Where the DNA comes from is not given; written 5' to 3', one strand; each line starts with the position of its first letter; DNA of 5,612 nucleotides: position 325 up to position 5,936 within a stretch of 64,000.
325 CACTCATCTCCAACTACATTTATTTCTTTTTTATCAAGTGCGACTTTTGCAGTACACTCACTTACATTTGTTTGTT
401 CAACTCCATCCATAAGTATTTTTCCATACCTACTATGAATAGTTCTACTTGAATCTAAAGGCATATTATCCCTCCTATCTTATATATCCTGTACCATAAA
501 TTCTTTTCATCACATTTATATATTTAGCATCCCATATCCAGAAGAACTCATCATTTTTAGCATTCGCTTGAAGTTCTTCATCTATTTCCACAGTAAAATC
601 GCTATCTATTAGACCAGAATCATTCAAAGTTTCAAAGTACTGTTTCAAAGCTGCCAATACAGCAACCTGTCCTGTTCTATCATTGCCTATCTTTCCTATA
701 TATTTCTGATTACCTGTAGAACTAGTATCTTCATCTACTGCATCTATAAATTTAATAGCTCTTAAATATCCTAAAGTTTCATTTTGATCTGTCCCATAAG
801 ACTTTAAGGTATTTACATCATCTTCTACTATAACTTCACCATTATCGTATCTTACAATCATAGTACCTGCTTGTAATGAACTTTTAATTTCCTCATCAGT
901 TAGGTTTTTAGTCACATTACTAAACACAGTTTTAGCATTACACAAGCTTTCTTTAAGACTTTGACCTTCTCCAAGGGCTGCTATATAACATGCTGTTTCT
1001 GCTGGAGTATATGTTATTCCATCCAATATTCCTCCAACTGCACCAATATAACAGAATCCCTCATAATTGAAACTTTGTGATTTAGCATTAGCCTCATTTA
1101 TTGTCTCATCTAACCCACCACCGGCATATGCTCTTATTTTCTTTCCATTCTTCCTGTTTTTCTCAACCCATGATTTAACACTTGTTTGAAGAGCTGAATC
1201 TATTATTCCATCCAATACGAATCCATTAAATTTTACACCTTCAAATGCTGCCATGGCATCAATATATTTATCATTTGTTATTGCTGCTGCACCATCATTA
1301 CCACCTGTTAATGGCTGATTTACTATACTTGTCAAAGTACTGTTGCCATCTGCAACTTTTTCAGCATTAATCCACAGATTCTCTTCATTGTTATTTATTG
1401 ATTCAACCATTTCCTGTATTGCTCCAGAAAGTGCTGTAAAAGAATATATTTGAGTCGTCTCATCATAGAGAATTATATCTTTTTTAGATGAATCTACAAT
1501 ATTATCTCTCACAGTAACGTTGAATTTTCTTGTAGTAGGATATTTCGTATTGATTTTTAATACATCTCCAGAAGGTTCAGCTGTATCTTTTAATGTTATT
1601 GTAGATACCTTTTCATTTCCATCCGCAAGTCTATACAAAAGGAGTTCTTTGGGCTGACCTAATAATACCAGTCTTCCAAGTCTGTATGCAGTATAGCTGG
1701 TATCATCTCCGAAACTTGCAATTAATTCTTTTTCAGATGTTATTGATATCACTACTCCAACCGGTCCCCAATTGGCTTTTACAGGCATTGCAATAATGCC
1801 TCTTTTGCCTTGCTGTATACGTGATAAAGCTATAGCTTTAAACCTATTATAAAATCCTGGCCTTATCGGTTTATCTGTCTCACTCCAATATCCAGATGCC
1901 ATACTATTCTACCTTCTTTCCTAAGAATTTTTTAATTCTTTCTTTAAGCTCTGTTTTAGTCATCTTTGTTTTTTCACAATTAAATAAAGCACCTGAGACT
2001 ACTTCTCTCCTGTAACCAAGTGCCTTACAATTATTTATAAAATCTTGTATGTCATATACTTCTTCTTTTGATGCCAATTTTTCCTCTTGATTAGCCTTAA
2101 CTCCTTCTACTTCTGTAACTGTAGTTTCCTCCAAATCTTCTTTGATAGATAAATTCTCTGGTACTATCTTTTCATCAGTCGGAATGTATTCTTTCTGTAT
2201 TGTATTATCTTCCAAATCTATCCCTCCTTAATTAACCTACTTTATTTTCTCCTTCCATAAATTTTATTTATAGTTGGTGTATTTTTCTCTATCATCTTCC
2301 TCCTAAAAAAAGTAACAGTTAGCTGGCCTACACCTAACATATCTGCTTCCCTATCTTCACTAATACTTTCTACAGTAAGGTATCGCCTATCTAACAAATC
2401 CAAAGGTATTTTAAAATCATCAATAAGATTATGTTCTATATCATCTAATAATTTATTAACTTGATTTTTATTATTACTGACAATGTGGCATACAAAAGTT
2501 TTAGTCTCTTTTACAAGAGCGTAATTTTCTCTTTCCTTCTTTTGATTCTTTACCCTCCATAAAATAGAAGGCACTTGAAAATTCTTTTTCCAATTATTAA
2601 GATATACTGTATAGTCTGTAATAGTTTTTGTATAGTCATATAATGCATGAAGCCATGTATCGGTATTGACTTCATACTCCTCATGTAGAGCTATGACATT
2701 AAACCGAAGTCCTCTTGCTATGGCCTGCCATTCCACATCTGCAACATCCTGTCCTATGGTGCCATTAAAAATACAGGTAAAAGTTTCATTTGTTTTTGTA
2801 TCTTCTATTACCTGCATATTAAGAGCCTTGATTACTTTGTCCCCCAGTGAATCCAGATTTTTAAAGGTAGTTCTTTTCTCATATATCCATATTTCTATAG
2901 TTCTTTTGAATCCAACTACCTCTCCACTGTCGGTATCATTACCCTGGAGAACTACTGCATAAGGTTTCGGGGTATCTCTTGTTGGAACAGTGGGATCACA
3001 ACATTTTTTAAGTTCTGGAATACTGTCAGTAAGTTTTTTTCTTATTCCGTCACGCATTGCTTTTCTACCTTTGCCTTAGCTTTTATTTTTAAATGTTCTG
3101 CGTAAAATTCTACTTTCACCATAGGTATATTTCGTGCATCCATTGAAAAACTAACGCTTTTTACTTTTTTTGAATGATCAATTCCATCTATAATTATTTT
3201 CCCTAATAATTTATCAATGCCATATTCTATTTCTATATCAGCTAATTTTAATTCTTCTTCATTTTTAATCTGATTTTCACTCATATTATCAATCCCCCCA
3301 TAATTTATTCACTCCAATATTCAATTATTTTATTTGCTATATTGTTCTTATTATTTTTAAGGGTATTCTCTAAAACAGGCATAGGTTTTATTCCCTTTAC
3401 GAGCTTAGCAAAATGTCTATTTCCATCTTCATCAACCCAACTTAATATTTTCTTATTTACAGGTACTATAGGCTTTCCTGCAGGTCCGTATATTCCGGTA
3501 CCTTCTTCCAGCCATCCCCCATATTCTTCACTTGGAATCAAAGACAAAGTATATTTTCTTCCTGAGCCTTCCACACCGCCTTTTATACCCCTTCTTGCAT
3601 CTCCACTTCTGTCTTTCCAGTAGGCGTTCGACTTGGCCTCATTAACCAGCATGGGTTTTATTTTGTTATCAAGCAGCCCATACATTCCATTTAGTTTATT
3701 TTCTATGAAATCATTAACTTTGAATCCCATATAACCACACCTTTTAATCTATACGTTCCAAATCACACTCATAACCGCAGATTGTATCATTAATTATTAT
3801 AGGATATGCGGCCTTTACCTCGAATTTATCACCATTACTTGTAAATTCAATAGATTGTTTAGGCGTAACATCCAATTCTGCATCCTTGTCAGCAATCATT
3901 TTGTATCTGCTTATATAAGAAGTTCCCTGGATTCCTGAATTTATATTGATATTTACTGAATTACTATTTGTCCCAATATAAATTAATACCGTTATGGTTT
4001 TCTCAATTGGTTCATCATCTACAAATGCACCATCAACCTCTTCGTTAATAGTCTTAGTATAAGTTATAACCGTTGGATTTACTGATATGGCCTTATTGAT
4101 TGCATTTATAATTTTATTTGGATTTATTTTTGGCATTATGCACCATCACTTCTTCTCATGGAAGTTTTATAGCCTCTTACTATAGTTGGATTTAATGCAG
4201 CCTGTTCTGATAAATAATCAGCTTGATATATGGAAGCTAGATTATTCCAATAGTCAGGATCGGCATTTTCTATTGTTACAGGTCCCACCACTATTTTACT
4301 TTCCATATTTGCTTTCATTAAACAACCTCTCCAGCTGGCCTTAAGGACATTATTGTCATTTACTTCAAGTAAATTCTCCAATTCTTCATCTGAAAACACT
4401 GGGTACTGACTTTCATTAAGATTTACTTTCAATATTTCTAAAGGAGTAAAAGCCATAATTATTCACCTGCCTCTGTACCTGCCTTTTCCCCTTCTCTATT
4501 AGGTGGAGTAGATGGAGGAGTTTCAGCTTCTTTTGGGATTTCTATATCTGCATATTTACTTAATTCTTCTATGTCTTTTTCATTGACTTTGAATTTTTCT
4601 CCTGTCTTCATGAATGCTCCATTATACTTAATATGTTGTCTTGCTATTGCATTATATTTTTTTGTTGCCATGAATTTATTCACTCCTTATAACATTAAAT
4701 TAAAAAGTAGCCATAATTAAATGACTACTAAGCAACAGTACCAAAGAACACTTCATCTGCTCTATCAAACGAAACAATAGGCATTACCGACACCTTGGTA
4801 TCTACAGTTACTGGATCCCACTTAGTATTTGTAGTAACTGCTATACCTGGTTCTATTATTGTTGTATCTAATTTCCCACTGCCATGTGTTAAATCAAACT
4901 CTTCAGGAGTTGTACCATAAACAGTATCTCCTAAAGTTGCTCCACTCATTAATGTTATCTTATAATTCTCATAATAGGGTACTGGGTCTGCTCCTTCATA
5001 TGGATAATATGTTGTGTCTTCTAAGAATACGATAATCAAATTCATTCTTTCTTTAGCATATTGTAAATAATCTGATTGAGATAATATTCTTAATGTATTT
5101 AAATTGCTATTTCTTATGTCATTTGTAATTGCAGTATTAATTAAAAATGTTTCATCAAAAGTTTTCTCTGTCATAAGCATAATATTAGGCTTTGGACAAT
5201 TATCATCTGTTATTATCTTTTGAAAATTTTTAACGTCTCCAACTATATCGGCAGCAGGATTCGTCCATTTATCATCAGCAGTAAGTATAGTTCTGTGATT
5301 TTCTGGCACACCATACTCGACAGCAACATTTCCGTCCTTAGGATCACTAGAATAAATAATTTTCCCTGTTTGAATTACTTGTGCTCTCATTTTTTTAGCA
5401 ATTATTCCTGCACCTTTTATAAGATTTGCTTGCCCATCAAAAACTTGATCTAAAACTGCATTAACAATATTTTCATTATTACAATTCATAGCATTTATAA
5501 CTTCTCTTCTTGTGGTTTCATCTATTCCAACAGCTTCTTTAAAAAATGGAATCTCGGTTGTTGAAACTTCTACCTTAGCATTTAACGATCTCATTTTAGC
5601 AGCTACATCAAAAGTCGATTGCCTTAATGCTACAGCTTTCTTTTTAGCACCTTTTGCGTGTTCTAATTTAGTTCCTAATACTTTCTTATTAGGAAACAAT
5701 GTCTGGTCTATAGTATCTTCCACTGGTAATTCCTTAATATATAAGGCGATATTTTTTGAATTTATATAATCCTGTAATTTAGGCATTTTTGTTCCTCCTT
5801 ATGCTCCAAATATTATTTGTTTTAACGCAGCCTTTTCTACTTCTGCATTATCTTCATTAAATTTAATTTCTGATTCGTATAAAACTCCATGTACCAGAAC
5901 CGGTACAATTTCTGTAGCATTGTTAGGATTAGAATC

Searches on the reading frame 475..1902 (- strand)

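Call 43: search_protein_families(library=phrogs, proteins=[window:475-1902:-], max_evalue=0.00001)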
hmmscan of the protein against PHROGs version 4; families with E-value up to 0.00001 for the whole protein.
window:475-1902:- (475 aa): 3 families
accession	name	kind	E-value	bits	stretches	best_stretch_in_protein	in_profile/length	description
phrog_279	-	tail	9.7e-117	391.7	1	1-475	1-483/489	tail sheath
phrog_1480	-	tail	1.2e-37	130.7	1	210-448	81-307/353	tail sheath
phrog_23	-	tail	1.6e-08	34.8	1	29-274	39-255/496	tail sheath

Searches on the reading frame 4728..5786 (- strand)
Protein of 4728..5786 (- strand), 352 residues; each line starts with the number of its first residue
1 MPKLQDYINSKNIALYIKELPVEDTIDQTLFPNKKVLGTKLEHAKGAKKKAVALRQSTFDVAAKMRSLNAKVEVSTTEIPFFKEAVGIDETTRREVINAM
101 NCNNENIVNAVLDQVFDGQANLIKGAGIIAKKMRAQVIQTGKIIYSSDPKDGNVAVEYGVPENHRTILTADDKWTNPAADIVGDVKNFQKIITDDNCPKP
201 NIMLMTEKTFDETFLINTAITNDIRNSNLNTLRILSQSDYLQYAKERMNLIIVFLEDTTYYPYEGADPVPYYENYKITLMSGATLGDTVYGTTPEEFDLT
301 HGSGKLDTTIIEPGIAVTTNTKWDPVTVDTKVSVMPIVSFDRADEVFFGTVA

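Call 43: search_protein_families(library=phrogs, proteins=[window:4728-5786:-], max_evalue=0.00001)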
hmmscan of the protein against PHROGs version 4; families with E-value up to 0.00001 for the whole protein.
window:4728-5786:- (352 aa): 1 family
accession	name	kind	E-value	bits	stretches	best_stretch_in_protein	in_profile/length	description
phrog_29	-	head and packaging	4.8e-47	162.1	1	2-351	23-358/439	major head protein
